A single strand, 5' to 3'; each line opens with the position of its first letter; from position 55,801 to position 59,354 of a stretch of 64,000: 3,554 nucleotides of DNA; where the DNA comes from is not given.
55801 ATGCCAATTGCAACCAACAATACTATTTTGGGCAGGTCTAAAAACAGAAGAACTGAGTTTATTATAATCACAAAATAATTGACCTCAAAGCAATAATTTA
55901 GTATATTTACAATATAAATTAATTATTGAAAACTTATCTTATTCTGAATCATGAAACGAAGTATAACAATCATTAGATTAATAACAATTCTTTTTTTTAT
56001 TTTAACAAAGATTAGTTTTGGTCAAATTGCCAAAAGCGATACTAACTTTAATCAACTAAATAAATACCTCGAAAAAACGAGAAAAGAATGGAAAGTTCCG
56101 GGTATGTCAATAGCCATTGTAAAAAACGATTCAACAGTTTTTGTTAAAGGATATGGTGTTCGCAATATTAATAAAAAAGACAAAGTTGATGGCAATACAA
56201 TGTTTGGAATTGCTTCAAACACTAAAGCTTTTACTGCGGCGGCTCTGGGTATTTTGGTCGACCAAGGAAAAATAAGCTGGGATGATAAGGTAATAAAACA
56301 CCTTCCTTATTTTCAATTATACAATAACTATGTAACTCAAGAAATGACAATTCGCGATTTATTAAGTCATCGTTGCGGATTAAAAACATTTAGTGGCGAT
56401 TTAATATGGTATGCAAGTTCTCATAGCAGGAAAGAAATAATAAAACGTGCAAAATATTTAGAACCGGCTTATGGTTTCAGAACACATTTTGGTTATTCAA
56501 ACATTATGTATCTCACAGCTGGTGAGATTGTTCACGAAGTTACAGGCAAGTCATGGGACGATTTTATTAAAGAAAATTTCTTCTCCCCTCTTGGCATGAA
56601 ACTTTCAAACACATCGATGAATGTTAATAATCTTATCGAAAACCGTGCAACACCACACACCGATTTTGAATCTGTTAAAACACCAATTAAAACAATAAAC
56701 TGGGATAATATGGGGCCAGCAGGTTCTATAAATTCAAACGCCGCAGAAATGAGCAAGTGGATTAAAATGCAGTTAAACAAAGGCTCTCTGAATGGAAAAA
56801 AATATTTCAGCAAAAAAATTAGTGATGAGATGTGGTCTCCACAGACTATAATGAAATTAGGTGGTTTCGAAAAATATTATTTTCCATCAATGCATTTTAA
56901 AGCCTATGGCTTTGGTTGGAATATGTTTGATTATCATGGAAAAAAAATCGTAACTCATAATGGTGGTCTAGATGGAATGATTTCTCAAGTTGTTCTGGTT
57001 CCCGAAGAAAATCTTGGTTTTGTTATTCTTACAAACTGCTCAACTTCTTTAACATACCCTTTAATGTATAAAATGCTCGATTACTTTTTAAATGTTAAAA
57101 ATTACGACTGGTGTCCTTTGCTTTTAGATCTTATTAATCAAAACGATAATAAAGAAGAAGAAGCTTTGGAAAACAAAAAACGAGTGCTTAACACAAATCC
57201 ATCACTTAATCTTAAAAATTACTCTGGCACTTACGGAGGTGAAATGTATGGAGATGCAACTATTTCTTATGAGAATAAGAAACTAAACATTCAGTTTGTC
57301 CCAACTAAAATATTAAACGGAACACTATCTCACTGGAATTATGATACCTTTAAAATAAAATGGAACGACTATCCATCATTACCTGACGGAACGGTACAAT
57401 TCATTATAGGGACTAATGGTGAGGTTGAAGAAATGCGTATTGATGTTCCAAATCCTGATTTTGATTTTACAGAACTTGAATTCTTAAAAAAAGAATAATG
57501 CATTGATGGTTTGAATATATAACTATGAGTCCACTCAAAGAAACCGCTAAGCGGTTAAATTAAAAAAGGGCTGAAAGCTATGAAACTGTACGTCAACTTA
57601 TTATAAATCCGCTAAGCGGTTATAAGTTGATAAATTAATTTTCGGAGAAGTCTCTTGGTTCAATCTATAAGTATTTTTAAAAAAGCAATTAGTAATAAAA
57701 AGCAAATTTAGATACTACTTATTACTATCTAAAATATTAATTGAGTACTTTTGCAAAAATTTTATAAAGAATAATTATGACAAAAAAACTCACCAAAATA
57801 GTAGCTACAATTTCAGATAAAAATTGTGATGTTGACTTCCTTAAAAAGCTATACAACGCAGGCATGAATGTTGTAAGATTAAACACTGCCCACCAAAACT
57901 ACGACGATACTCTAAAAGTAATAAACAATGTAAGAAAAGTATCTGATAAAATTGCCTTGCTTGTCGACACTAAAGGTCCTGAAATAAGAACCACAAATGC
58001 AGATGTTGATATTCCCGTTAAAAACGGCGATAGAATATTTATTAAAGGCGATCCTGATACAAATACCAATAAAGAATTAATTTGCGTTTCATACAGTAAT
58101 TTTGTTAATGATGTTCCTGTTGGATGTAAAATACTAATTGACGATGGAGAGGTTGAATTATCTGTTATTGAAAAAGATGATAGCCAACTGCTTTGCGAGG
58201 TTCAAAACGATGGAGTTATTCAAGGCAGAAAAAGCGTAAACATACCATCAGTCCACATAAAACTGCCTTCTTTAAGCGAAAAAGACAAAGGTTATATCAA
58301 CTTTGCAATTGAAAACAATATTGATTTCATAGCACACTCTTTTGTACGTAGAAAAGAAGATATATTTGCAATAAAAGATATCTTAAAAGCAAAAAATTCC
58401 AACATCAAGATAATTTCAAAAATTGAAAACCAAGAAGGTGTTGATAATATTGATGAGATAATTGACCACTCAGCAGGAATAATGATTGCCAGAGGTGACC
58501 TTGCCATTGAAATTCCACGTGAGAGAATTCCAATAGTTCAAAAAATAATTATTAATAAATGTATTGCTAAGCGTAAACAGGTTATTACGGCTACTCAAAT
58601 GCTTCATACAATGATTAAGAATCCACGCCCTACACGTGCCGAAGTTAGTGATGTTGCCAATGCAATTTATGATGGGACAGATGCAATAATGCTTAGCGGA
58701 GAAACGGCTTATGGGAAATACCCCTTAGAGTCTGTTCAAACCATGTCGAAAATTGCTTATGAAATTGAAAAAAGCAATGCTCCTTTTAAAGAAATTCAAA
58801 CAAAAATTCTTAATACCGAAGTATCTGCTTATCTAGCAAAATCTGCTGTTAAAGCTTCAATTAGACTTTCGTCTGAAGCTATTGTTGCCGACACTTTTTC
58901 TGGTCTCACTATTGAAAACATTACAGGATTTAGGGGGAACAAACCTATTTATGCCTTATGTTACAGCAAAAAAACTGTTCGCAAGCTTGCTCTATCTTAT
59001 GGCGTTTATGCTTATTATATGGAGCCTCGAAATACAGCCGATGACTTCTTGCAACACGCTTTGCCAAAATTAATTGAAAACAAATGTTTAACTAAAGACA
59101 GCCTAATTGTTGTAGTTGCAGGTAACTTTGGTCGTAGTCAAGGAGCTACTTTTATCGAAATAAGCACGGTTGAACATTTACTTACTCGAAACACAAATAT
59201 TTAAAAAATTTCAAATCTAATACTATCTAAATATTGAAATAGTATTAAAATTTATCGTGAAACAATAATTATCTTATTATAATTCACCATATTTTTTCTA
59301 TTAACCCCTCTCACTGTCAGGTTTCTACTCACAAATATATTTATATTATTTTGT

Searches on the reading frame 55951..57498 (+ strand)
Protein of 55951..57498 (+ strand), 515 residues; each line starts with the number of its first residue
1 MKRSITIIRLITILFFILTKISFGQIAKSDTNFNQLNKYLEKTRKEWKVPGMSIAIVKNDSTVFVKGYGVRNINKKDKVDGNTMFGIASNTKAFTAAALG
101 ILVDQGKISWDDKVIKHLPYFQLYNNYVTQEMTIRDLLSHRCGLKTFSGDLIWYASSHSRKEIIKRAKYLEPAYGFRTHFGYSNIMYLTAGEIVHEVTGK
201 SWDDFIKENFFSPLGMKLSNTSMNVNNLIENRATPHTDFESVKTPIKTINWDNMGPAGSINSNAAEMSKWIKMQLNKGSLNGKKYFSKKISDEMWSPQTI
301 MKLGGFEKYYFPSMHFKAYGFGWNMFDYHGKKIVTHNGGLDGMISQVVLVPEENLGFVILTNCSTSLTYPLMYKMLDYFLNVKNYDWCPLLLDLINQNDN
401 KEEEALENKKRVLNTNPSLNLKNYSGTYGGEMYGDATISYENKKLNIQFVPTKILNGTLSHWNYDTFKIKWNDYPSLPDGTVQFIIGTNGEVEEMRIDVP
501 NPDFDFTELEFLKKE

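Call 10: search_protein_families(library=pfam, proteins=[window:55951-57498:+])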
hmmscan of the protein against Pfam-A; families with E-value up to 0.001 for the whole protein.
window:55951-57498:+ (515 aa): 2 families
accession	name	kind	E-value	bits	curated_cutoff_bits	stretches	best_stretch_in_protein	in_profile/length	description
PF00144.29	Beta-lactamase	-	6.1e-65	220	27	1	39-366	4-313/329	Beta-lactamase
PF11954.13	DUF3471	-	1.1e-22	80.8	29.3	1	411-511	2-101/103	Domain of unknown function (DUF3471)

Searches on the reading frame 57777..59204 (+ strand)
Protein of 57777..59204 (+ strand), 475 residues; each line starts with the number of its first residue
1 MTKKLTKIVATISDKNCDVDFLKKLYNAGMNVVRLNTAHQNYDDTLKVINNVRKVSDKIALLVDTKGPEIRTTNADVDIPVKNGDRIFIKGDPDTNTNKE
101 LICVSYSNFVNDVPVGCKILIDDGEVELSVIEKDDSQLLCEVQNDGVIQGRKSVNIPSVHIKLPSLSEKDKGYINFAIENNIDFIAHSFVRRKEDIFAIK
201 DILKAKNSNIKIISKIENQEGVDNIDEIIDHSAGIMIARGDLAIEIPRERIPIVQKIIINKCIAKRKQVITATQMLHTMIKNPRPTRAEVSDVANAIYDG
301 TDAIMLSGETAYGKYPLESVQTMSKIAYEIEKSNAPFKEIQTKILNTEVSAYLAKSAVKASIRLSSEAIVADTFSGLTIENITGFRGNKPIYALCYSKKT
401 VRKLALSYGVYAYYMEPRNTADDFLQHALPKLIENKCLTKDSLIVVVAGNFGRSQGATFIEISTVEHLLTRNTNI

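Call 10: search_protein_families(library=pfam, proteins=[window:57777-59204:+])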
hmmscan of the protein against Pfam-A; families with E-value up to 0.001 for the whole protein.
window:57777-59204:+ (475 aa): 3 families
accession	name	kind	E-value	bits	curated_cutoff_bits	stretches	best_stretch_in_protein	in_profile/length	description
PF00224.27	PK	-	3.1e-118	395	30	1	4-320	2-328/328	Pyruvate kinase, barrel domain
PF02887.21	PK_C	-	3.8e-17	62.8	28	1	354-457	4-107/114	Pyruvate kinase, alpha/beta domain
PF03328.21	HpcH_HpaI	-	1.7e-05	24.7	25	1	199-303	115-218/221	HpcH/HpaI aldolase/citrate lyase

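Call 11: find_encoding_contigs(protein=window:57777-59204:+, flank=10000, max_places=10)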
Protein window:57777-59204:+ (475 aa): no gene with exactly this product is on record in the collection.

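Call 15: find_homologous_proteins(query=window:57777-59204:+)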
Query window:57777-59204:+ (475 aa): 8000 proteins with E <= 0.001 among 8000 candidates; the best 120 are listed.
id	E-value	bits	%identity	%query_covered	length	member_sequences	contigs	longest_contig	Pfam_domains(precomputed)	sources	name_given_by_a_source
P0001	1.3e-268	909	87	100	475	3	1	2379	PF00224.28,PF02887.22,PF03328.21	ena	-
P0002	7.0e-267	903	88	99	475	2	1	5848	PF00224.28,PF02887.22,PF03328.21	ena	-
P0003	1.3e-253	860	83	100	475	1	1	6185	PF00224.28,PF02887.22,PF03328.21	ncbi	-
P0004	2.5e-211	720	70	99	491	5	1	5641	PF00224.28,PF02887.22,PF03328.21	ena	-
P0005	1.2e-209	715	70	98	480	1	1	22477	PF00224.28,PF02887.22,PF03328.21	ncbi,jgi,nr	ncbi:MAG: pyruvate kinase [Chlorobi bacterium]|nr:pyruvate kinase [Chlorobiota bacterium]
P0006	4.7e-204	696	68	99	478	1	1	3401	PF00224.28,PF02887.22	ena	-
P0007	1.9e-203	694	68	99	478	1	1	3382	PF00224.28,PF02887.22,PF03328.21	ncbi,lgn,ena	-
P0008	7.7e-201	686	66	99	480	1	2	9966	PF00224.28,PF02887.22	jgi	-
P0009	6.4e-200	683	65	99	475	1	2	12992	PF00224.28,PF02887.22,PF03328.21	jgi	-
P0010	7.0e-200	683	67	99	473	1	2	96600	PF00224.28,PF02887.22,PF03328.21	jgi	jgi:pyruvate kinase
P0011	2.3e-199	681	66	99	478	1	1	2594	PF00224.28,PF02887.22,PF03328.21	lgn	-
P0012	3.1e-199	681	66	99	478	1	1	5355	PF00224.28,PF02887.22,PF03328.21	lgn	-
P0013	4.4e-199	680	67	99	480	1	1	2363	PF00224.28,PF02887.22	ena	-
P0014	1.8e-198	678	66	99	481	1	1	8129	PF00224.28,PF02887.22,PF03328.21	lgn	-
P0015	2.8e-198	677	65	99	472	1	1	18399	PF00224.28,PF02887.22,PF03328.21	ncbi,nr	ncbi:MAG: pyruvate kinase [Salinivirgaceae bacterium]|nr:pyruvate kinase [Salinivirgaceae bacterium]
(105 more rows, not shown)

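Call 16: find_encoding_contigs(protein=P0002, flank=10000)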
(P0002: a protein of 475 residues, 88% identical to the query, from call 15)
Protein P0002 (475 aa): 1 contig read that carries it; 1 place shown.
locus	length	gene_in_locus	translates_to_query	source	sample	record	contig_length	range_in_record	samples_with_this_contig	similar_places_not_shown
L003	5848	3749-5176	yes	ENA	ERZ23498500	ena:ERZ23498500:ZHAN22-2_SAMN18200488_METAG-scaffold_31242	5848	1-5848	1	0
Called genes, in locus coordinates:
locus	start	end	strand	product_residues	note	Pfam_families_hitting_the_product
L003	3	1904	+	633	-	?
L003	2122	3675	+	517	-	PF00144:Beta-lactamase, PF11954:DUF3471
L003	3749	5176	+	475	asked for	PF00224:PK, PF03328:HpcH_HpaI (weak), PF02887:PK_C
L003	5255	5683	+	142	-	-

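Call 17: find_encoding_contigs(protein=P0003, flank=10000)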
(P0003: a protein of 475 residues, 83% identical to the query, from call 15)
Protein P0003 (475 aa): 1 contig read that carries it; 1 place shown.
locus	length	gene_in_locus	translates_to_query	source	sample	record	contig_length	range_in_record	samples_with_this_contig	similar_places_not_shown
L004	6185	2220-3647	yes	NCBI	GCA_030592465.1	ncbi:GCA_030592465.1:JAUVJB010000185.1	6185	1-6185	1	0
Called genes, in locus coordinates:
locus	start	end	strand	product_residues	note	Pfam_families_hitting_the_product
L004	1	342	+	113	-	?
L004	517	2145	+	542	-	PF00144:Beta-lactamase, PF11954:DUF3471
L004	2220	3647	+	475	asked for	PF00224:PK, PF03328:HpcH_HpaI (weak), PF02887:PK_C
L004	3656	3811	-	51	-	-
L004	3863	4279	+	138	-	-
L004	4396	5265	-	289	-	PF10043:DUF2279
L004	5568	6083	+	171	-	PF01257:2Fe-2S_thioredx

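Call 18: find_encoding_contigs(protein=P0001, flank=10000)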
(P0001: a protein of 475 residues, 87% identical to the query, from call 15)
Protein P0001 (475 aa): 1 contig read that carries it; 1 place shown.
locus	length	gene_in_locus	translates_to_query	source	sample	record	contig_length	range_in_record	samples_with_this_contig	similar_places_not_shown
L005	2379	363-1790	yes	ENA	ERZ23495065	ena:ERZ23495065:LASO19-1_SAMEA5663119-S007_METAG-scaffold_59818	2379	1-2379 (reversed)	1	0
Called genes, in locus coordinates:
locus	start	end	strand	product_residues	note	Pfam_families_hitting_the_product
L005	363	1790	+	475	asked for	PF00224:PK, PF03328:HpcH_HpaI (weak), PF02887:PK_C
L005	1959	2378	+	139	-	?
